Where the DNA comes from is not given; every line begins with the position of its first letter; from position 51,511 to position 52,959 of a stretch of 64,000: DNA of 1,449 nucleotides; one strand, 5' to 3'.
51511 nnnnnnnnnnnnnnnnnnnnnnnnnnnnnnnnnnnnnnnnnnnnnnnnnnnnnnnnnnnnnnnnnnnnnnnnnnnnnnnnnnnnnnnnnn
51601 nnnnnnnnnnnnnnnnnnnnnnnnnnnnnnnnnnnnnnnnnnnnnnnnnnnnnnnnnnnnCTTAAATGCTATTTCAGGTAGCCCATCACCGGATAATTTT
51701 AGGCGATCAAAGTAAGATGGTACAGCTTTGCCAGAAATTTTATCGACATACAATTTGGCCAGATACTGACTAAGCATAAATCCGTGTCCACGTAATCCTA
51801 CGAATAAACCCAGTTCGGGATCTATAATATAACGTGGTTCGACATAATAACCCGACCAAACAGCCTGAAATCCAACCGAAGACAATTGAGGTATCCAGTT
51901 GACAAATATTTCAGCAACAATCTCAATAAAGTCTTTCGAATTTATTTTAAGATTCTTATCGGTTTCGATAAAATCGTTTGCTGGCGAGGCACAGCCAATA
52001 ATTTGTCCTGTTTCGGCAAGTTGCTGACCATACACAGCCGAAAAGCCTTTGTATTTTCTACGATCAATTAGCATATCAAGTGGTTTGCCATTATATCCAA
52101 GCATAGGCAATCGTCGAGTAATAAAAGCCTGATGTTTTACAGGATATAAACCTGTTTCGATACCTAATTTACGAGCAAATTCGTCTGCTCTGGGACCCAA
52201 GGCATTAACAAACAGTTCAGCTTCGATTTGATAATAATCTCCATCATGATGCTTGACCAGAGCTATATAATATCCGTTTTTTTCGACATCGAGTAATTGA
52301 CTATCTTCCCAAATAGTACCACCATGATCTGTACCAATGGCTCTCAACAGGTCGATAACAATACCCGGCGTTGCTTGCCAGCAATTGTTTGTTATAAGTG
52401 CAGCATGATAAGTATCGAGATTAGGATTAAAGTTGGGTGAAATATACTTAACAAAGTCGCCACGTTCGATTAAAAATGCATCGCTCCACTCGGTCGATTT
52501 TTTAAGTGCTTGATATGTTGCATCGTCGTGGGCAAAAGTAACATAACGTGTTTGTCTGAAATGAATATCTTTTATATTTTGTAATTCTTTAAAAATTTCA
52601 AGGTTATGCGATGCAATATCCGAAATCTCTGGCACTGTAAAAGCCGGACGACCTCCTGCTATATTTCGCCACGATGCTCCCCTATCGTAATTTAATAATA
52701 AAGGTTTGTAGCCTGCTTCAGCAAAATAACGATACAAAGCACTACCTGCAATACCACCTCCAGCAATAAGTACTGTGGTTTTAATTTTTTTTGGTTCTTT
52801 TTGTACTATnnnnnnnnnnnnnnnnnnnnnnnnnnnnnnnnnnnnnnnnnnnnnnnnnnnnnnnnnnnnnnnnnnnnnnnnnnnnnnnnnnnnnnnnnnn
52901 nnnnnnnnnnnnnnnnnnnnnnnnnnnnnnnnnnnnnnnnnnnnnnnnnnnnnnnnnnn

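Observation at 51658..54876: HcnA-HcnB-HcnC / opine-oxidase-like modules fused into one 1072-aa flavo-iron-sulfur protein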

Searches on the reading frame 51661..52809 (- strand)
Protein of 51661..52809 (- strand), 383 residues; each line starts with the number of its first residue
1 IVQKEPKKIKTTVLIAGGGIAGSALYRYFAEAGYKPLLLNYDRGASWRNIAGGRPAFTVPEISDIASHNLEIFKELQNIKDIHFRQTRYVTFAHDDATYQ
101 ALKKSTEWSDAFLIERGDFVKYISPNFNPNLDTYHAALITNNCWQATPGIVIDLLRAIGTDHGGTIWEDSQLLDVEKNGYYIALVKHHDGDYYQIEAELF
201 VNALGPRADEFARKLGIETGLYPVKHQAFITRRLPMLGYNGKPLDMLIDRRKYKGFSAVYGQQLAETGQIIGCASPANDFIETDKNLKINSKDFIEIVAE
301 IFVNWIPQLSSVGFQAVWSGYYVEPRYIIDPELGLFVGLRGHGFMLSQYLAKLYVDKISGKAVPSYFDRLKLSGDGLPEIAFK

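Call 47: search_protein_families(library=ncbifam, proteins=[window:51661-52809:-], max_evalue=0.00001)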
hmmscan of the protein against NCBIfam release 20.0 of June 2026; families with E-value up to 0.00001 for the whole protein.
window:51661-52809:- (383 aa): 0 families
